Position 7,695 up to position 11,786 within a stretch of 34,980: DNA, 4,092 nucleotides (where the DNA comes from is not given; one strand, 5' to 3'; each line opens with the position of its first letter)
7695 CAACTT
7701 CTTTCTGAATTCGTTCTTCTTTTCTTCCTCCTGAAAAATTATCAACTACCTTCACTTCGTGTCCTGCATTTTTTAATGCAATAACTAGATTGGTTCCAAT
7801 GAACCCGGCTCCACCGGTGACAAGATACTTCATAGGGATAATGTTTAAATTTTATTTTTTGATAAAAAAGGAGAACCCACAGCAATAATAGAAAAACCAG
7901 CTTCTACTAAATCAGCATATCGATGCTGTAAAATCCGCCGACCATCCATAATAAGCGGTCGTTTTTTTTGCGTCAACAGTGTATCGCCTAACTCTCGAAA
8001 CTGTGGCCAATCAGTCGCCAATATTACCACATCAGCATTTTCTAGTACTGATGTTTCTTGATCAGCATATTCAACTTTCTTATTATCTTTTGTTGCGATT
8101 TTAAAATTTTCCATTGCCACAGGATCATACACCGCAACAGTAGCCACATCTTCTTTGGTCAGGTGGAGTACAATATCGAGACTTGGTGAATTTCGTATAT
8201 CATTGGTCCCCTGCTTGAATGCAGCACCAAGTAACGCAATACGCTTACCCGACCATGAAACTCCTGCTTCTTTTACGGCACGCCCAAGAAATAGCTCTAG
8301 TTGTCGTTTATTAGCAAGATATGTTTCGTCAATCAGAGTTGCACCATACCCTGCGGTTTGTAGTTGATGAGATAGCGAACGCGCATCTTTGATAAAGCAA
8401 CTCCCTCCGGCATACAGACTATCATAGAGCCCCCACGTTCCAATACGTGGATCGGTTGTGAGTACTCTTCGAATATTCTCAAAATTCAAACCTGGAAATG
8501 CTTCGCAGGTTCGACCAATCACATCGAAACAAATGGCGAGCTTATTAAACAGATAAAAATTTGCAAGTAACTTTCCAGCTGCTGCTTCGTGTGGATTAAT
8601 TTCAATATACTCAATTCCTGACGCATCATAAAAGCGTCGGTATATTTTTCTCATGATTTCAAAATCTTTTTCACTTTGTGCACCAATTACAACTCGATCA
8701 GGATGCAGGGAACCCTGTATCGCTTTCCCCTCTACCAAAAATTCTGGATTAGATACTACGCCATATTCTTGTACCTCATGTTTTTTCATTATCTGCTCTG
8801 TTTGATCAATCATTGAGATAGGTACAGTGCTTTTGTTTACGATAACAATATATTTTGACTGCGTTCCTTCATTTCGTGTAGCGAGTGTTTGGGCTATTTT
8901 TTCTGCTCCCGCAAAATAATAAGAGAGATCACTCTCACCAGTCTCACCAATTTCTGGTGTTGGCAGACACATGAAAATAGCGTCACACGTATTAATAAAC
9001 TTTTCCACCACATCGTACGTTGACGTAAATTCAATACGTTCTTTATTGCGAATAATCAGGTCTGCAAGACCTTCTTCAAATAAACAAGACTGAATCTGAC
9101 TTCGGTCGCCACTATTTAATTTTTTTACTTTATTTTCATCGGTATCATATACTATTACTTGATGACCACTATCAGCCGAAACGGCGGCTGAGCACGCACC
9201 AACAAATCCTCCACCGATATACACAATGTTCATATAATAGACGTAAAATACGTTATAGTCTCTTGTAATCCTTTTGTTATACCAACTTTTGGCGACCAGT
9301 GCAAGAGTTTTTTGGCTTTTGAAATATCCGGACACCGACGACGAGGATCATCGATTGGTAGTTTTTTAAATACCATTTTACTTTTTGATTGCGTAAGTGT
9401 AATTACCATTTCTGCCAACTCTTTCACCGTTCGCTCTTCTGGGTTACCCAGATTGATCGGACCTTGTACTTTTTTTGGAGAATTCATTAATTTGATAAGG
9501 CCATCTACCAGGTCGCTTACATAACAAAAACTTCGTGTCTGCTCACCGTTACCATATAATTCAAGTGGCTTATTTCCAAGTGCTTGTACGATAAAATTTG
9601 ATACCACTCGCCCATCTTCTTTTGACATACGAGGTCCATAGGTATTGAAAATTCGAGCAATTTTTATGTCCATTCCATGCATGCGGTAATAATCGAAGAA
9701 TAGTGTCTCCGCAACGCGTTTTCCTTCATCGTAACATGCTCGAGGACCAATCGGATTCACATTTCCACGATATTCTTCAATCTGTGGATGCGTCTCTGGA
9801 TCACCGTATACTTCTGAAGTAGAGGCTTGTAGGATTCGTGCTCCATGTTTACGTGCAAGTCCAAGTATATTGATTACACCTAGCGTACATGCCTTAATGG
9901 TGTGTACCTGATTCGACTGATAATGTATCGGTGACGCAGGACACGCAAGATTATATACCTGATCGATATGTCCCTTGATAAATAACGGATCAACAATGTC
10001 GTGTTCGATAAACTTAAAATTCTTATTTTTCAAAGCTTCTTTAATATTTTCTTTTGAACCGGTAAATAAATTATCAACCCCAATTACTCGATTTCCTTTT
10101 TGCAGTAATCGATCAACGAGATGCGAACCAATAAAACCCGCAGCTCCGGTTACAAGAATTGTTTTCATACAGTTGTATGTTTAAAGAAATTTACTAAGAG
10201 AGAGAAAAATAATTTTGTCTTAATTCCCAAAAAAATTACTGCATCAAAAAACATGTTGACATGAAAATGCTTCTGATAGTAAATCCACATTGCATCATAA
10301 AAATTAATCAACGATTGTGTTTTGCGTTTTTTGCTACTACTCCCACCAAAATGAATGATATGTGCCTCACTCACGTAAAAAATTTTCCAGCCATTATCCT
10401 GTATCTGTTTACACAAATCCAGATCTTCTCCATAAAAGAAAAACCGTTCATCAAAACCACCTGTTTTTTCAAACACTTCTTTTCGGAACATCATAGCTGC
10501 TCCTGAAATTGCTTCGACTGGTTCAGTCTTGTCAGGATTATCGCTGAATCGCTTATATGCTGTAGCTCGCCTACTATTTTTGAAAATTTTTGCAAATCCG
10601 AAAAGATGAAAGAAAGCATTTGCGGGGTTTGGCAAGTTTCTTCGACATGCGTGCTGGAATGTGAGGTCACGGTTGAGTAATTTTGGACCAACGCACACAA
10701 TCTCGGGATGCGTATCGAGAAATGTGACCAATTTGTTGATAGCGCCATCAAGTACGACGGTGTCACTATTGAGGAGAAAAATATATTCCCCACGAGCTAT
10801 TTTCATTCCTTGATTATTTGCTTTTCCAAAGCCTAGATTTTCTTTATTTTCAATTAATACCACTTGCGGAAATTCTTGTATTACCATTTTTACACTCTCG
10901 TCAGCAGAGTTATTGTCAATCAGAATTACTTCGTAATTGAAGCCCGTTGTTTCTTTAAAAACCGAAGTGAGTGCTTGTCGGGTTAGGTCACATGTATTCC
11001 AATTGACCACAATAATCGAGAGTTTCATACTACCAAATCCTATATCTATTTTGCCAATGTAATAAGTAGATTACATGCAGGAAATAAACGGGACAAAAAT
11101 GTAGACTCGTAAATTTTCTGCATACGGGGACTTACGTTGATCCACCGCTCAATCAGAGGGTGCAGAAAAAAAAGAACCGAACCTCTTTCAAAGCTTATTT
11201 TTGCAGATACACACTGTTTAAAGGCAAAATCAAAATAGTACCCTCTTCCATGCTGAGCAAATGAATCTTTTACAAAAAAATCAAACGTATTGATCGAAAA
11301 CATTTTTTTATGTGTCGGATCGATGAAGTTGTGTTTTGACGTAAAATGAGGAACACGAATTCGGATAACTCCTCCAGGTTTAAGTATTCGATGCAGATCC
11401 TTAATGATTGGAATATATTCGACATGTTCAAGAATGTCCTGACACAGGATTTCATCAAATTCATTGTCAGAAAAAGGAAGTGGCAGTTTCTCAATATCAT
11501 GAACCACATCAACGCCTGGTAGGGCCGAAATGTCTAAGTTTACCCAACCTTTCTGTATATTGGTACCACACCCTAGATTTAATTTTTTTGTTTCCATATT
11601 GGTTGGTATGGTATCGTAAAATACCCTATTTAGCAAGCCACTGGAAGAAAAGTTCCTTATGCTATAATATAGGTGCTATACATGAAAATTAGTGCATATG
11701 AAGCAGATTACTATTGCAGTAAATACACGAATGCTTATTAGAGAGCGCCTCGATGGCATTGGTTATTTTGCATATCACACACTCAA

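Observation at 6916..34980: Hybrid glycan-assembly island: Wzx/PGT repeat-unit pathway interleaved with four Dpm1-like lipid-sugar synthases and multiple GT-C enzymes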

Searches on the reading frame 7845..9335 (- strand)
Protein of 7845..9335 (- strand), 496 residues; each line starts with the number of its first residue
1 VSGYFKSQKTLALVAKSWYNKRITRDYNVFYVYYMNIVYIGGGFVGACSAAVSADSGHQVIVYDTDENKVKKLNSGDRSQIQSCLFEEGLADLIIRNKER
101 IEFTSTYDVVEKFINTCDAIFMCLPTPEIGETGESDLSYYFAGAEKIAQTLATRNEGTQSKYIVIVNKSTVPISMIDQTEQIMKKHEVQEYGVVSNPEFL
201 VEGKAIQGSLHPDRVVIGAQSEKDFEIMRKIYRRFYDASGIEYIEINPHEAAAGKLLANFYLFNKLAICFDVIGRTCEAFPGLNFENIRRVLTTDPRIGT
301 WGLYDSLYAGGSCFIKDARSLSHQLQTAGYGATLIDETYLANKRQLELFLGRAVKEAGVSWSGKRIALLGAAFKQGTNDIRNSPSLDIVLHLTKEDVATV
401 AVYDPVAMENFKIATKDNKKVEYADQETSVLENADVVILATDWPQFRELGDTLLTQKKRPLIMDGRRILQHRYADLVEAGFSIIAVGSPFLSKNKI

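Call 4: search_protein_families(library=pfam, proteins=[window:7845-9335:-], max_evalue=0.01)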
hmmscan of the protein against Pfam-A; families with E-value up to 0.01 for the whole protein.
window:7845-9335:- (496 aa): 7 families
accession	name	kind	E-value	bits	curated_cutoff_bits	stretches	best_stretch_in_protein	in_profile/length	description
PF03721.20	UDPG_MGDP_dh_N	-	6.3e-41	140.4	27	1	35-231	1-187/187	UDP-glucose/GDP-mannose dehydrogenase family, NAD binding domain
PF03720.21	UDPG_MGDP_dh_C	-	5.5e-26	91.4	30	1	367-470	1-102/103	UDP-glucose/GDP-mannose dehydrogenase family, UDP binding domain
PF00984.24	UDPG_MGDP_dh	-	3e-12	46.9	25.4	1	250-343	2-93/94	UDP-glucose/GDP-mannose dehydrogenase family, central domain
PF02737.24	3HCDH_N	-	0.00014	22.2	22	1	37-104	2-70/180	3-hydroxyacyl-CoA dehydrogenase, NAD binding domain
PF03807.23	F420_oxidored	-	0.0003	21.8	21.6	0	419-457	44-83/94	NADP oxidoreductase coenzyme F420-dependent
PF01262.27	AlaDh_PNT_C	-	0.00052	19.9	23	1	36-103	30-79/214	Alanine dehydrogenase/PNT, C-terminal domain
PF03446.21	NAD_binding_2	-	0.00092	19.7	21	0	37-127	2-66/161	NAD binding domain of 6-phosphogluconate dehydrogenase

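Call 28: search_protein_families(library=ncbifam, proteins=[window:7845-9335:-], max_evalue=0.00001)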
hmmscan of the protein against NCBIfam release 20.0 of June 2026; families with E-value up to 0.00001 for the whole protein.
window:7845-9335:- (496 aa): 8 families
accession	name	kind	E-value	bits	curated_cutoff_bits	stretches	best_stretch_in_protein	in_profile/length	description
TIGR03026.1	NDP-sugDHase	subfamily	7.6e-85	285.1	189.8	1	35-467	1-413/413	nucleotide sugar dehydrogenase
NF041297.1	UDPGDh_AglM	equivalog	6.7e-79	265.8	670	1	35-473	1-421/429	UDP-glucose 6-dehydrogenase AglM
NF047673.2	TeichurnBiosyTuaD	equivalog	1.5e-75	255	700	1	37-494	4-437/439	UDP-glucose 6-dehydrogenase TuaD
NF040825.1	UDPMaNacDH_Arch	equivalog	3.1e-33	115.3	750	1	35-477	1-409/418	UDP-N-acetyl-D-mannosamine dehydrogenase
NF011631.0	PRK15057.1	equivalog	2.8e-25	89.2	757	1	35-430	1-362/388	UDP-glucose 6-dehydrogenase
NF008286.0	PRK11064.1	equivalog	4.1e-20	71.8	459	1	34-457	3-410/420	UDP-N-acetyl-D-mannosamine dehydrogenase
NF011729.0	PRK15182.1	equivalog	1.7e-10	40.2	592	1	32-451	4-396/425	Vi polysaccharide biosynthesis UDP-N-acetylglucosamine C-6 dehydrogenase TviB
NF010693.0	PRK14093.1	equivalog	5.8e-06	25.2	544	0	318-431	325-434/479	UDP-N-acetylmuramoylalanyl-D-glutamyl-2,6-diaminopimelate--D-alanyl-D-alanine ligase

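Call 32: find_homologous_proteins(query=window:7845-9335:-, max_evalue=1e-50)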
Query window:7845-9335:- (496 aa): 2524 proteins with E <= 1e-50 among 8000 candidates; the best 120 are listed.
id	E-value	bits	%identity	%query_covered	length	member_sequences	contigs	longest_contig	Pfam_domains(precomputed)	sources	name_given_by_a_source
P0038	0.0e+0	1021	98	93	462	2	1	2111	PF00984.25,PF03721.21,PF03720.23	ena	-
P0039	2.2e-240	816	77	92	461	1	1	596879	PF00984.25,PF03721.21,PF03720.23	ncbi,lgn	-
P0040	9.4e-238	808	76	92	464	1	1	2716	PF00984.25,PF03721.21,PF03720.23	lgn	-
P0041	3.3e-218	743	69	93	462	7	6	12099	PF00984.25,PF03721.21,PF03720.23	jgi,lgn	jgi:UDPglucose 6-dehydrogenase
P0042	3.8e-217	740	70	92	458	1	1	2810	PF00984.25,PF03721.21,PF03720.23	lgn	-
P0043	1.3e-216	738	68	93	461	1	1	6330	PF00984.25,PF03721.21,PF03720.23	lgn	-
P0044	1.9e-216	737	69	92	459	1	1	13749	PF00984.25,PF03721.21,PF03720.23,PF02737.25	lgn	-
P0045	2.2e-216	737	69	92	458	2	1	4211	PF00984.25,PF03721.21,PF03720.23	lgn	-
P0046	2.6e-216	737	69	93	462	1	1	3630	PF00984.25,PF03721.21,PF03720.23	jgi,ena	-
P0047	2.8e-216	737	68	93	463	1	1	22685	PF00984.25,PF03721.21,PF03720.23,PF02737.25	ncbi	-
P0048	2.8e-216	737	67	93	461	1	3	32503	PF00984.25,PF03721.21,PF03720.23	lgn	-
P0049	6.3e-216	736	68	94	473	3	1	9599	PF00984.25,PF03721.21,PF03720.23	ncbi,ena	-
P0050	7.2e-216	735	69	92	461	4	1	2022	PF00984.25,PF03721.21,PF03720.23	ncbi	-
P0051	1.3e-215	735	69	92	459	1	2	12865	PF00984.25,PF03721.21,PF03720.23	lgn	-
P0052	2.0e-215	734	69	93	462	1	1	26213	PF00984.25,PF03721.21,PF03720.23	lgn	-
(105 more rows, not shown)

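Call 33: find_encoding_contigs(protein=P0039, flank=10000, max_places=2)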
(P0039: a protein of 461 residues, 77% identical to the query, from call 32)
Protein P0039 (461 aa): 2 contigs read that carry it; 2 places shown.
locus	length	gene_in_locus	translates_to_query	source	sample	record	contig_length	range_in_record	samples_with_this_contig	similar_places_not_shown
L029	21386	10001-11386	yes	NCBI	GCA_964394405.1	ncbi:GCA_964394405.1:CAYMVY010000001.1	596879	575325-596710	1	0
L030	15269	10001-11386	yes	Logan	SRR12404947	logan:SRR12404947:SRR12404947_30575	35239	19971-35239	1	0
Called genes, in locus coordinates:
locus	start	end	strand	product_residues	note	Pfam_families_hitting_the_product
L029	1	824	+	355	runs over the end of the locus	PF03102:NeuB, PF08666:SAF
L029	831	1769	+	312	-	PF07478:Dala_Dala_lig_C, PF02655:ATP-grasp_3, PF02222:ATP-grasp (weak), PF02786:CPSase_L_D2, PF13535:ATP-grasp_4 (faint), PF15632:ATPgrasp_Ter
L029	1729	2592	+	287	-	PF01370:Epimerase, PF04321:RmlD_sub_bind (weak)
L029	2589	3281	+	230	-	PF00149:Metallophos, PF12850:Metallophos_2 (faint)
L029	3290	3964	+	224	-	PF02585:PIG-L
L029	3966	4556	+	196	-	PF02698:DUF218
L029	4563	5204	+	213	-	PF00551:Formyl_trans_N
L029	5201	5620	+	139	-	PF14667:Polysacc_synt_C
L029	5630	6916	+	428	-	PF00202:Aminotran_3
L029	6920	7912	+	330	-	PF01408:GFO_IDH_MocA, PF02894:GFO_IDH_MocA_C, PF22725:GFO_IDH_MocA_C3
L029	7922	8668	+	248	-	PF02348:CTP_transf_3, PF12804:NTP_transf_3 (weak)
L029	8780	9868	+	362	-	-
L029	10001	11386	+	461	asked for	PF03721:UDPG_MGDP_dh_N, PF00984:UDPG_MGDP_dh, PF03720:UDPG_MGDP_dh_C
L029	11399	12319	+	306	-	PF01073:3Beta_HSD, PF01370:Epimerase, PF02719:Polysacc_synt_2, PF04321:RmlD_sub_bind, PF05368:NmrA, PF13460:NAD_binding_10, PF16363:GDP_Man_Dehyd, PF07993:NAD_binding_4 (weak)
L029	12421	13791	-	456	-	PF13727:CoA_binding_3 (weak), PF02397:Bac_transf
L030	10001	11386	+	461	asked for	PF03721:UDPG_MGDP_dh_N, PF00984:UDPG_MGDP_dh, PF03720:UDPG_MGDP_dh_C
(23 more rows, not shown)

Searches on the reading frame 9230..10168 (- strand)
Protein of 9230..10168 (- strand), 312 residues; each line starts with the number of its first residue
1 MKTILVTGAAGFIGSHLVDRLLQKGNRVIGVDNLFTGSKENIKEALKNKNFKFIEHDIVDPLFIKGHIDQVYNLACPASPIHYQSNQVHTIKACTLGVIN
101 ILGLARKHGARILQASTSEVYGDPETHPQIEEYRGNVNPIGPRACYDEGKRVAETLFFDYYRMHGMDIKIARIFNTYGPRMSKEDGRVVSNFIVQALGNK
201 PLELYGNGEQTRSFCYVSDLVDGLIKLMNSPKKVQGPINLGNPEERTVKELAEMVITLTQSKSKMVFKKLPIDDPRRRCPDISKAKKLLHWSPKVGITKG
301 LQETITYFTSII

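Call 4: search_protein_families(library=pfam, proteins=[window:9230-10168:-], max_evalue=0.01)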
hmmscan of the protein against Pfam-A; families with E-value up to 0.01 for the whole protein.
window:9230-10168:- (312 aa): 9 families
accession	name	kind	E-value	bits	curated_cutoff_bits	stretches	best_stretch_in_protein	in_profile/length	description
PF16363.11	GDP_Man_Dehyd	-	2.4e-55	188.7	27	1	5-304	1-332/332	GDP-mannose 4,6 dehydratase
PF01370.27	Epimerase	-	2.4e-52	178.2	20.9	1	4-241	1-240/240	NAD dependent epimerase/dehydratase family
PF01073.25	3Beta_HSD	-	2e-11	43.9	22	1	5-219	1-220/280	3-beta hydroxysteroid dehydrogenase/isomerase family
PF04321.23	RmlD_sub_bind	-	5.6e-09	35.9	27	1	3-264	2-236/287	RmlD substrate binding domain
PF07993.18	NAD_binding_4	-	7.2e-07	29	20.1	1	6-31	1-26/258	Male sterility protein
PF00106.31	adh_short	-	2.8e-05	24.1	26.6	1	2-69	1-69/195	short chain dehydrogenase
PF05368.20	NmrA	-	9.6e-05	22.6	27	1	2-88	3-91/298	NmrA-like family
PF02719.21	Polysacc_synt_2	-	0.0016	18.2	20.2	0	4-75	1-85/293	Polysaccharide biosynthesis protein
PF13460.12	NAD_binding_10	-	0.0076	16.6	27.2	0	8-124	1-106/184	NAD(P)H-binding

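Call 28: search_protein_families(library=ncbifam, proteins=[window:9230-10168:-], max_evalue=0.00001)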
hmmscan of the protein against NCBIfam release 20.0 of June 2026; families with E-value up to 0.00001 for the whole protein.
window:9230-10168:- (312 aa): 23 families
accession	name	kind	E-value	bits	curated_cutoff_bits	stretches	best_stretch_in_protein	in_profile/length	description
TIGR01181.1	dTDP_gluc_dehyt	equivalog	8.2e-42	143.4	365.1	1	4-309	2-312/321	dTDP-glucose 4,6-dehydratase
TIGR04180.1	EDH_00030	hypoth_equivalog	6.9e-40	137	475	1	4-295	1-296/297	NAD-dependent 4,6-dehydratase LegB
NF005998.1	PRK08125.1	equivalog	4.1e-34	118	777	1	2-308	316-649/649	bifunctional UDP-4-amino-4-deoxy-L-arabinose formyltransferase/UDP-glucuronic acid oxidase ArnA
NF008872.0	PRK11908.1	equivalog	6.3e-32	111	294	1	1-309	1-336/349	bifunctional UDP-4-keto-pentose/UDP-xylose synthase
TIGR01179.1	galE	equivalog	1.4e-28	99.7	262.3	1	4-296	2-312/332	UDP-glucose 4-epimerase GalE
NF007582.0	PRK10217.1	equivalog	2.1e-24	86.3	698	1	1-308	1-331/355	dTDP-glucose 4,6-dehydratase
TIGR02197.1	heptose_epim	equivalog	6.9e-24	84.6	274.6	1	4-272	1-273/316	ADP-glyceromanno-heptose 6-epimerase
NF007490.0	PRK10084.1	subfamily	4e-23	82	649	1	4-308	3-334/361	dTDP-glucose 4,6-dehydratase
NF011728.1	PRK15181.1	equivalog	6.5e-23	81.3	760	1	2-308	16-337/348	Vi polysaccharide biosynthesis UDP-N-acetylglucosaminuronic acid C-4 epimerase TviC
NF047922.1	GDPFucSynFcl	equivalog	1.6e-15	57.3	500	1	2-309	3-302/308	GDP-L-fucose synthase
NF041015.1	UDPsulfquin_syn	equivalog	2.6e-15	56.3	575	1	186-276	236-326/384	UDP-sulfoquinovose synthase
TIGR02622.1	CDP_4_6_dhtase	equivalog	4.5e-14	52.3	278.45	1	2-309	5-331/352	CDP-glucose 4,6-dehydratase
TIGR01472.1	gmd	equivalog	8.7e-14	51.5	415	1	3-259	2-268/342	GDP-mannose 4,6-dehydratase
NF007956.0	PRK10675.1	subfamily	2.2e-12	46.8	394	1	3-291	2-312/338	UDP-glucose 4-epimerase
TIGR01777.1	yfcH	hypoth_equivalog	4e-11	43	207.35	0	205-258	188-240/292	TIGR01777 family oxidoreductase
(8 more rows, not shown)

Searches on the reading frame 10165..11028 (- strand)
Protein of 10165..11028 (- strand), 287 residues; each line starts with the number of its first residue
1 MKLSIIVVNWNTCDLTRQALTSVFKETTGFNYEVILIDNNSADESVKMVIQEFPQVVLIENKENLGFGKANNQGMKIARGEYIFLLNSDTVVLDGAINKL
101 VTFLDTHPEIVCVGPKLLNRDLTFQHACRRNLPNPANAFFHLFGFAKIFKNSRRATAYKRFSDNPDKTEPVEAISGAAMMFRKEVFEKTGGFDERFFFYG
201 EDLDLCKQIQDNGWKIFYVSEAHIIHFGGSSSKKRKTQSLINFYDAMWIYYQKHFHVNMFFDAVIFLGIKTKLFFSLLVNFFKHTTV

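Call 4: search_protein_families(library=pfam, proteins=[window:10165-11028:-], max_evalue=0.01)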
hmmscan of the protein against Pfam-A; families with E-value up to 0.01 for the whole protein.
window:10165-11028:- (287 aa): 7 families
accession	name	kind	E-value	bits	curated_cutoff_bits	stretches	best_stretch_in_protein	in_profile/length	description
PF00535.33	Glycos_transf_2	-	1.2e-26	94.1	23.3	1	4-188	1-166/168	Glycosyl transferase family 2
PF13641.12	Glyco_tranf_2_3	-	4.5e-19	69.8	27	1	3-238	3-223/230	Glycosyltransferase like family 2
PF13632.12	Glyco_trans_2_3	-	1.2e-09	38.7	27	1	82-233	1-130/198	Glycosyl transferase family group 2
PF02709.20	Glyco_transf_7C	-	9.1e-09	35.3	23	1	159-222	4-70/78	N-terminal domain of galactosyltransferase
PF10111.15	Glyco_tranf_2_2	-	1e-08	35.5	27.3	1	31-99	29-101/276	Glycosyltransferase like family 2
PF13712.12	Glyco_tranf_2_5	-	6.8e-07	29.7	27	1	58-232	34-195/210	Glycosyltransferase like family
PF13506.12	Glyco_transf_21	-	2e-06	27.8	21.7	1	74-221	25-149/174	Glycosyl transferase family 21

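Call 40: search_protein_families(library=ncbifam, proteins=[window:10165-11028:-], max_evalue=0.000001)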
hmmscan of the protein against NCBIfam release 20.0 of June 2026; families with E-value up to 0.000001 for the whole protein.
window:10165-11028:- (287 aa): 13 families
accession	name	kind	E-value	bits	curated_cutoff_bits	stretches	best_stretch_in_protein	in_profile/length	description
TIGR03965.1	mycofact_glyco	equivalog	6.1e-19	68.2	280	2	170-226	225-280/467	mycofactocin biosynthesis glycosyltransferase MftF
NF041875.1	EPS_EpsD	equivalog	8.5e-17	61.5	370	1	3-231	1-211/325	exopolysaccharide biosynthesis glycosyltransferase EpsD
TIGR03937.1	PgaC_IcaA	equivalog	4.3e-16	58.9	422.3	1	2-113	46-159/407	poly-beta-1,6-N-acetyl-D-glucosamine synthase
TIGR01556.1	rhamnosyltran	subfamily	8.5e-16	58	200.55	1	20-122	10-117/281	rhamnosyltransferase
NF038299.1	EPS_HpsN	equivalog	3e-14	52.7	425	1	2-258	2-250/317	hormogonium polysaccharide biosynthesis glycosyltransferase HpsN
NF053739.1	GlytfEpsEBac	equivalog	4.1e-14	52.2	450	1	2-138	2-141/265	glycosyltransferase EpsE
NF038302.1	EPS_HpsE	equivalog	1.2e-13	50.8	300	1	3-227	3-223/307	hormogonium polysaccharide biosynthesis glycosyltransferase HpsE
TIGR03111.1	glyc2_xrt_Gpos1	hypoth_equivalog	3.8e-13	49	363.95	1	3-219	51-258/439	TIGR03111 family XrtG-associated glycosyltransferase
NF007482.0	PRK10073.1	equivalog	1.1e-12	47.6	423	1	2-103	7-109/334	glycosyltransferase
TIGR04283.1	glyco_like_mftF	equivalog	1.3e-12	47.8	182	0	3-109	1-103/221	TIGR04283 family arsenosugar biosynthesis glycosyltransferase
NF041394.1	GtaseAglG_Halo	equivalog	2.7e-11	43.3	440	1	1-226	1-215/304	glucosyl-dolichyl phosphate glucuronosyltransferase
NF050050.1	ProtGlycPglI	equivalog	4.7e-10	39.3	500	1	2-105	3-109/306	GalNAc(5)-diNAcBac-PP-undecaprenol beta-1,3-glucosyltransferase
NF047683.1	TeichurnBiosyTuaG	equivalog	1.9e-09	37.5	400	1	3-107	8-114/252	teichuronic acid biosynthesis protein TuaG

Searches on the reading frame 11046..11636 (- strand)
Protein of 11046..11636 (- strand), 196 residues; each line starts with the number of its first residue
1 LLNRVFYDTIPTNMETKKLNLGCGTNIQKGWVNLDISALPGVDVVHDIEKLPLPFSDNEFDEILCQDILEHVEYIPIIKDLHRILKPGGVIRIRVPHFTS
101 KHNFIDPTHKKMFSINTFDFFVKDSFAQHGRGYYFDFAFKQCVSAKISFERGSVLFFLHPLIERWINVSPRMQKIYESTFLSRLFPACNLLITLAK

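Call 5: search_protein_families(library=pfam, proteins=[window:11046-11636:-], max_evalue=0.01)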
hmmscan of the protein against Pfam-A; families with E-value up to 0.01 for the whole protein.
window:11046-11636:- (196 aa): 5 families
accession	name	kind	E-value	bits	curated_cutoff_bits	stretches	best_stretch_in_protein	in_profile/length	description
PF08241.18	Methyltransf_11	-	8.1e-09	36.5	21.2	1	42-91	41-93/95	Methyltransferase domain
PF13847.12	Methyltransf_31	-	3.3e-05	24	27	1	46-111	61-125/145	Methyltransferase domain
PF13649.12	Methyltransf_25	-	4e-05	24.7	27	1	45-89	52-97/97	Methyltransferase domain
PF13489.12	Methyltransf_23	-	0.0011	19.1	27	1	55-96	77-119/164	Methyltransferase domain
PF08242.18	Methyltransf_12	-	0.0078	17.4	30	0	50-91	60-98/98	Methyltransferase domain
